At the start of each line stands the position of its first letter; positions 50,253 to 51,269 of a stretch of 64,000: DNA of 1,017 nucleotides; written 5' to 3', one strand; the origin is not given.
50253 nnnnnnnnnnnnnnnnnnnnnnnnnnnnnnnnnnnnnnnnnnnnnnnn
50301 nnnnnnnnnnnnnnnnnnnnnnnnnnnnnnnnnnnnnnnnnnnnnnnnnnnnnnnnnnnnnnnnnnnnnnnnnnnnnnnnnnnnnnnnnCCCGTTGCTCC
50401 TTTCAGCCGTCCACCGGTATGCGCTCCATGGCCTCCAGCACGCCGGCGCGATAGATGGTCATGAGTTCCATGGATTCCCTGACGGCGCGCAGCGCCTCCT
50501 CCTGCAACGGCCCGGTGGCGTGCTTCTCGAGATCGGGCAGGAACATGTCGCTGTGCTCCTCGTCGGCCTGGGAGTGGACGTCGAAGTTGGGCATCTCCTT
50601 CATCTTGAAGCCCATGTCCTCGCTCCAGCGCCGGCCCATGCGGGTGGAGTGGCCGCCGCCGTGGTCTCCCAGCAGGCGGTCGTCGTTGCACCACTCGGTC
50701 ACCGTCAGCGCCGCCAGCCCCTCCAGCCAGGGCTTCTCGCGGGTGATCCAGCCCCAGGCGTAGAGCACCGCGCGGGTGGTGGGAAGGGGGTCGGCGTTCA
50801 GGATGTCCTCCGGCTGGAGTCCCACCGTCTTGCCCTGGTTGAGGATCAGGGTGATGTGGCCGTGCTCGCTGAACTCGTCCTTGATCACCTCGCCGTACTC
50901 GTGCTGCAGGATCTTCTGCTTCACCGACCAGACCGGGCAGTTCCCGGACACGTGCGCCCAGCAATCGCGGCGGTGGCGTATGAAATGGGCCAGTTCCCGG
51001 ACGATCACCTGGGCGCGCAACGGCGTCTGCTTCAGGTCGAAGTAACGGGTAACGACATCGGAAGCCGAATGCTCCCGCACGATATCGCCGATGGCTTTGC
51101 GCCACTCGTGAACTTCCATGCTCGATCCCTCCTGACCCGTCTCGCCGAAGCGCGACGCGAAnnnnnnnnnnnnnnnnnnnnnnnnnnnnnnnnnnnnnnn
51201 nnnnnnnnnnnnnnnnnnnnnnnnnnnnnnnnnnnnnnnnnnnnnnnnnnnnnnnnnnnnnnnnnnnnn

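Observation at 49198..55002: Cluster of three paralogous CADD-like heme-oxygenase-like diiron oxidases with gamma-glutamyltransferase, two VOC enzymes and TctC: candidate uncharacterised oxidative pathway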

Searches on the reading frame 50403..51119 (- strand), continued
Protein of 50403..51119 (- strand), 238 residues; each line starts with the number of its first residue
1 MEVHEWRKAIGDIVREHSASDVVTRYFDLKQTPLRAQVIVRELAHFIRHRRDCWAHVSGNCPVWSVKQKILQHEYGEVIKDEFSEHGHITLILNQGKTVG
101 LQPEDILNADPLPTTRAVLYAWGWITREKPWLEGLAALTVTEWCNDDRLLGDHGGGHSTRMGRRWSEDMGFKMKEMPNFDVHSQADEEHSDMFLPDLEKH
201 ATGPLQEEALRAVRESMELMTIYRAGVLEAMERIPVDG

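Call 49: find_encoding_contigs(protein=P0092, flank=10000, max_places=1)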
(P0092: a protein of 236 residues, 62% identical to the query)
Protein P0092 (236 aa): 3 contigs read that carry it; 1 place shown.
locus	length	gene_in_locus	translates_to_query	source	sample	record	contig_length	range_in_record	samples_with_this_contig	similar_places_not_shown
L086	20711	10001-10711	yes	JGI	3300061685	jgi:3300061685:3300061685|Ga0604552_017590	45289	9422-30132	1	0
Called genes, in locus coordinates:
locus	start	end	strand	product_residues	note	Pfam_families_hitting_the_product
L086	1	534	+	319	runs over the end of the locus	-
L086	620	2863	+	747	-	PF01315:Ald_Xan_dh_C, PF02738:MoCoBD_1, PF20256:MoCoBD_2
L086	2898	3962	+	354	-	PF13531:SBP_bac_11, PF01547:SBP_bac_1 (weak), PF13416:SBP_bac_8, PF13343:SBP_bac_6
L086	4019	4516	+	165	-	PF02776:TPP_enzyme_N (weak)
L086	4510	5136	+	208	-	PF02775:TPP_enzyme_C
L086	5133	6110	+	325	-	PF13379:NMT1_2, PF09084:NMT1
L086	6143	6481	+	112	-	PF00903:Glyoxalase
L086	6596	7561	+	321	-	PF13379:NMT1_2, PF09084:NMT1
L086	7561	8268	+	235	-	PF14518:Haem_oxygenas_2, PF03070:TENA_THI-4 (weak)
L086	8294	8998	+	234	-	PF03070:TENA_THI-4 (faint), PF14518:Haem_oxygenas_2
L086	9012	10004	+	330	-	PF13379:NMT1_2, PF09084:NMT1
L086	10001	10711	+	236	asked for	PF03070:TENA_THI-4, PF14518:Haem_oxygenas_2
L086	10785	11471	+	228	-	-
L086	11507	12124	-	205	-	-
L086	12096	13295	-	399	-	PF04909:Amidohydro_2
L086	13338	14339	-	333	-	PF13379:NMT1_2, PF09084:NMT1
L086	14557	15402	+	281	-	PF12146:Hydrolase_4 (weak), PF00561:Abhydrolase_1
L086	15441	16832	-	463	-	PF00355:Rieske, PF19301:LigXa_C (weak)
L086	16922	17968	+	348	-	PF13379:NMT1_2, PF09084:NMT1, PF12974:Phosphonate-bd (weak)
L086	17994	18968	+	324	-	PF00389:2-Hacid_dh, PF02826:2-Hacid_dh_C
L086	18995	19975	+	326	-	PF00248:Aldo_ket_red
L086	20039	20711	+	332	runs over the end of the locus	PF13088:BNR_2 (faint), PF13810:DUF4185 (faint), PF25852:DUF6242_C (faint), PF02012:BNR (faint), PF15899:BNR_6 (faint), PF15902:Sortilin-Vps10, PF14870:PSII_BNR (weak)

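Call 59: search_protein_families(library=ncbifam, proteins=[L086:4019-4516:+, L086:4510-5136:+, L086:2898-3962:+, L084:8668-9966:+, L006:9078-9956:+, L003:7292-8374:+, L003:8467-9435:+, L001:9019-9753:+, L001:16545-18143:+, L086:620-2863:+], max_evalue=0.00001)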
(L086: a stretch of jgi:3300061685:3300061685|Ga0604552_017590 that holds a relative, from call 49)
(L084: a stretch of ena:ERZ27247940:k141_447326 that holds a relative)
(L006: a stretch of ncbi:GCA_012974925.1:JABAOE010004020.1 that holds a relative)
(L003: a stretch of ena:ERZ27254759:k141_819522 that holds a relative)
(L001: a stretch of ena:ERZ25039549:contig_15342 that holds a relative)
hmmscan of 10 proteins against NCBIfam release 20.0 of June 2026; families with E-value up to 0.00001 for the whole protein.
L086:4019-4516:+ (165 aa): 2 families
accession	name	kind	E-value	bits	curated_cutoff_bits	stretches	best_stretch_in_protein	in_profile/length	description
TIGR03845.1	sulfopyru_alph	equivalog_domain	3.9e-25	88.6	147.95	1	8-161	3-157/160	sulfopyruvate decarboxylase subunit alpha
TIGR03297.1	Ppyr-DeCO2ase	equivalog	5.6e-17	61.8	312.5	1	17-163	1-154/360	phosphonopyruvate decarboxylase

L086:4510-5136:+ (208 aa): 23 families
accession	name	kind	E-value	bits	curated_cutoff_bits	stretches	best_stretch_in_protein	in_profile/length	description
NF004813.0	PRK06163.1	equivalog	2e-32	112.5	240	1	2-190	13-194/202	hypothetical protein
TIGR03846.1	sulfopy_beta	equivalog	1.2e-29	103.5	221.5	1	4-188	1-177/182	sulfopyruvate decarboxylase subunit beta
TIGR03297.1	Ppyr-DeCO2ase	equivalog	4.6e-26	91.7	312.5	1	2-192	171-360/360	phosphonopyruvate decarboxylase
NF005760.0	PRK07586.1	equivalog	5e-14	52.2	363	1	47-163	387-513/514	acetolactate synthase large subunit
NF005470.0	PRK07064.1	equivalog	9.6e-12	44.7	495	1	7-168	363-533/552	thiamine pyrophosphate-binding protein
NF006016.1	PRK08155.1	equivalog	1.7e-11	43.3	870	1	3-166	361-534/554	acetolactate synthase large subunit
NF009122.0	PRK12474.1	subfamily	2.4e-11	43.1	835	1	46-162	390-516/518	hypothetical protein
NF005485.1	PRK07092.1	equivalog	5.6e-11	41.9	493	1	7-166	353-520/523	benzoylformate decarboxylase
NF006524.0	PRK08978.1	equivalog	4.6e-09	35.1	738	1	5-169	355-529/548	acetolactate synthase 2 catalytic subunit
NF006122.0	PRK08266.1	subfamily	5e-09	35.2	571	1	45-166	402-526/543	hypothetical protein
NF005114.0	PRK06546.1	equivalog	5.8e-09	35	893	1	42-160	405-525/578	pyruvate dehydrogenase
NF006187.0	PRK08322.1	equivalog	4.7e-08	31.9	509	1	46-171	408-535/548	acetolactate synthase large subunit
NF005651.0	PRK07418.1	subfamily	5.1e-08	31.6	942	1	46-172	436-567/617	acetolactate synthase large subunit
NF006052.0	PRK08199.1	subfamily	6.8e-08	31.3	539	1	8-164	373-537/559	thiamine pyrophosphate protein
TIGR03336.1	IOR_alpha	equivalog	6.8e-07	28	650.9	1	44-171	402-536/595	indolepyruvate ferredoxin oxidoreductase subunit alpha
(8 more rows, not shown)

L086:2898-3962:+ (354 aa): 3 families
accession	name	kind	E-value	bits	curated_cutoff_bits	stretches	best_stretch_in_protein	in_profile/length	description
TIGR03261.1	phnS2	equivalog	3.3e-20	72.4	392.75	1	48-343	16-319/334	putative 2-aminoethylphosphonate ABC transporter substrate-binding protein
NF011620.1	PRK15046.1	equivalog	5.5e-14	51.7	310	1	52-323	23-298/334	2-aminoethylphosphonate ABC transporter substrate-binding protein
TIGR03227.1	PhnS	equivalog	1.2e-08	34.3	395.3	1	57-303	38-289/360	2-aminoethylphosphonate ABC transporter substrate-binding protein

L084:8668-9966:+ (432 aa): 29 families (the best 25 are shown)
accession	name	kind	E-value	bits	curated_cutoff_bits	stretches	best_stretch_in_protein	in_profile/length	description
TIGR01910.1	DapE-ArgE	subfamily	5.9e-40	137.6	217.6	1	21-415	2-372/373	ArgE/DapE family deacylase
NF005373.0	PRK06915.1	equivalog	3.1e-36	125.2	428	1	16-427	16-420/422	peptidase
NF006400.0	PRK08651.1-3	equivalog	2.9e-29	102.1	374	1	41-418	37-400/410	succinyl-diaminopimelate desuccinylase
NF005306.0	PRK06837.1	subfamily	8.1e-27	94.1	376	1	53-425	73-422/427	ArgE/DapE family deacylase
NF009558.0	PRK13013.1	equivalog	6.3e-25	87.7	428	1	21-427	23-426/429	acetylornithine deacetylase/succinyl-diaminopimelate desuccinylase family protein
NF006365.0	PRK08588.1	subfamily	1.4e-24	87.1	289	1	14-391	4-350/383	succinyl-diaminopimelate desuccinylase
NF006399.0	PRK08651.1-2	equivalog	2.4e-24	86.1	381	1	19-417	6-397/405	succinyl-diaminopimelate desuccinylase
NF006370.0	PRK08596.1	equivalog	2e-23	82.6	412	1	20-417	23-412/425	acetylornithine deacetylase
NF009555.0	PRK13004.1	equivalog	3.7e-23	82.1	321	1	18-425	16-396/399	YgeY family selenium metabolism-linked hydrolase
NF006398.0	PRK08651.1-1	equivalog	9.5e-23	80.8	439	1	32-426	30-401/403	succinyl-diaminopimelate desuccinylase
NF009557.0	PRK13009.1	equivalog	9.6e-21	74.3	284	1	19-394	5-347/377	succinyl-diaminopimelate desuccinylase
TIGR01892.1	AcOrn-deacetyl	equivalog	1.3e-19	70.5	297.7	1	35-415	16-359/365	acetylornithine deacetylase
TIGR03526.1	selenium_YgeY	hypoth_equivalog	1.8e-19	69.9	321.5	1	17-419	13-388/395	YgeY family selenium metabolism-linked hydrolase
TIGR01900.1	dapE-gram_pos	equivalog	2e-19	69.7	304.2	1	17-412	3-344/351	succinyl-diaminopimelate desuccinylase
TIGR01246.1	dapE_proteo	equivalog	3.2e-18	65.9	361.8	1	21-417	3-363/370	succinyl-diaminopimelate desuccinylase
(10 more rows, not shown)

L006:9078-9956:+ (292 aa): 1 family
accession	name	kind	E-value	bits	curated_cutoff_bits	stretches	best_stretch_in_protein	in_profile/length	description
TIGR03212.1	uraD_N-term-dom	equivalog_domain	6.7e-32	110.7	424.6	1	62-286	72-294/297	allantoinase PuuE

L003:7292-8374:+ (360 aa): 0 families

L003:8467-9435:+ (322 aa): 0 families

L001:9019-9753:+ (244 aa): 1 family
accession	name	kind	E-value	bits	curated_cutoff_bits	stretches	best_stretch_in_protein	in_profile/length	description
NF041440.1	hydrolase_YghX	exception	4.4e-16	58.9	460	1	11-237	77-290/292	YghX family hydrolase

L001:16545-18143:+ (532 aa): 7 families
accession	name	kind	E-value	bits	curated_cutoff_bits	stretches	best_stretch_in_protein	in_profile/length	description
TIGR00148.1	TIGR00148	subfamily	2.8e-71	240.5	244.85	1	7-432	1-426/438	UbiD family decarboxylase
NF041204.1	VdcC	exception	6.1e-60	203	650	1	5-440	2-434/467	non-oxidative hydroxyarylic acid decarboxylases subunit C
TIGR03701.1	mena_SCO4490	equivalog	2.4e-58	197.9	495.9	1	99-425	102-422/433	menaquinone biosynthesis decarboxylase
TIGR02724.1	phenyl_P_beta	equivalog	8.6e-42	143.1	468.95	1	44-458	35-447/472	phenylphosphate carboxylase subunit beta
NF008175.0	PRK10922.1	equivalog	4.1e-40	137.7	788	1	103-458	119-469/497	4-hydroxy-3-polyprenylbenzoate decarboxylase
NF041219.1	BagN_FevL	exception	2e-34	118.9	1000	1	4-410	17-434/502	bagremycin/ferroverdin biosynthesis UbiD family decarboxylase BagN/FevL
TIGR02723.1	phenyl_P_alpha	equivalog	2.6e-34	118.7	564.6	1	5-422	8-418/485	phenylphosphate carboxylase subunit alpha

L086:620-2863:+ (747 aa): 13 families
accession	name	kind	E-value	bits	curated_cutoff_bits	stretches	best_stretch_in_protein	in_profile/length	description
TIGR03194.1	4hydrxCoA_A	equivalog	2.6e-154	515.5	994.55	1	20-743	2-746/746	4-hydroxybenzoyl-CoA reductase subunit alpha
NF043082.1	XdhA_XDHase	equivalog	9.4e-152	506.8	780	1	15-745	1-754/758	xanthine dehydrogenase subunit XdhA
NF007426.0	PRK09970.1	equivalog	7.2e-148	493.9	916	1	12-745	3-757/761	xanthine dehydrogenase molybdenum-binding subunit XdhA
NF041018.1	glyceraldDH_alpha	equivalog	8.2e-128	427.8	790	1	14-740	2-741/741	glyceraldehyde dehydrogenase subunit alpha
TIGR03196.1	pucD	equivalog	1.2e-127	427.4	783.65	1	14-739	2-754/763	xanthine dehydrogenase subunit D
TIGR03311.1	Se_dep_XDH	equivalog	1.4e-111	374.1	830.45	2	14-544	161-687/848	selenium-dependent xanthine dehydrogenase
NF040766.1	CODH_aero_grp5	exception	1.5e-105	354.1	950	2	13-558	3-576/785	aerobic carbon-monoxide dehydrogenase large subunit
NF045668.1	pterin_aldehy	equivalog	3.4e-98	329.9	1100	1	10-744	170-905/905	molybdopterin-dependent aldehyde oxidoreductase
TIGR02965.1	xanthine_xdhB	equivalog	2.4e-95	320.3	849.5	2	26-399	12-380/758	xanthine dehydrogenase molybdopterin binding subunit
TIGR03313.1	Se_sel_red_Mo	hypoth_equivalog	9.5e-90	301.6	1101.9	2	157-745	349-951/951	molybdopterin-dependent oxidoreductase Mo/Fe-S-binding subunit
NF041671.1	peri_hyde_PaoC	equivalog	1.6e-89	301.2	1180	1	7-744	10-732/735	aldehyde oxidoreductase molybdenum-binding subunit PaoC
TIGR02416.1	CO_dehy_Mo_lg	equivalog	2.8e-73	247.3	991.15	2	28-397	6-397/770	aerobic carbon-monoxide dehydrogenase large subunit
TIGR02969.1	mam_aldehyde_ox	subfamily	4.3e-64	216.6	1912.3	1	14-728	575-1286/1330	aldehyde oxidase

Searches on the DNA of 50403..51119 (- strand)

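Call 64: search_rna_families(sources=[L001, L003, L084, L086, L040, L036, L014], threshold=gathering)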
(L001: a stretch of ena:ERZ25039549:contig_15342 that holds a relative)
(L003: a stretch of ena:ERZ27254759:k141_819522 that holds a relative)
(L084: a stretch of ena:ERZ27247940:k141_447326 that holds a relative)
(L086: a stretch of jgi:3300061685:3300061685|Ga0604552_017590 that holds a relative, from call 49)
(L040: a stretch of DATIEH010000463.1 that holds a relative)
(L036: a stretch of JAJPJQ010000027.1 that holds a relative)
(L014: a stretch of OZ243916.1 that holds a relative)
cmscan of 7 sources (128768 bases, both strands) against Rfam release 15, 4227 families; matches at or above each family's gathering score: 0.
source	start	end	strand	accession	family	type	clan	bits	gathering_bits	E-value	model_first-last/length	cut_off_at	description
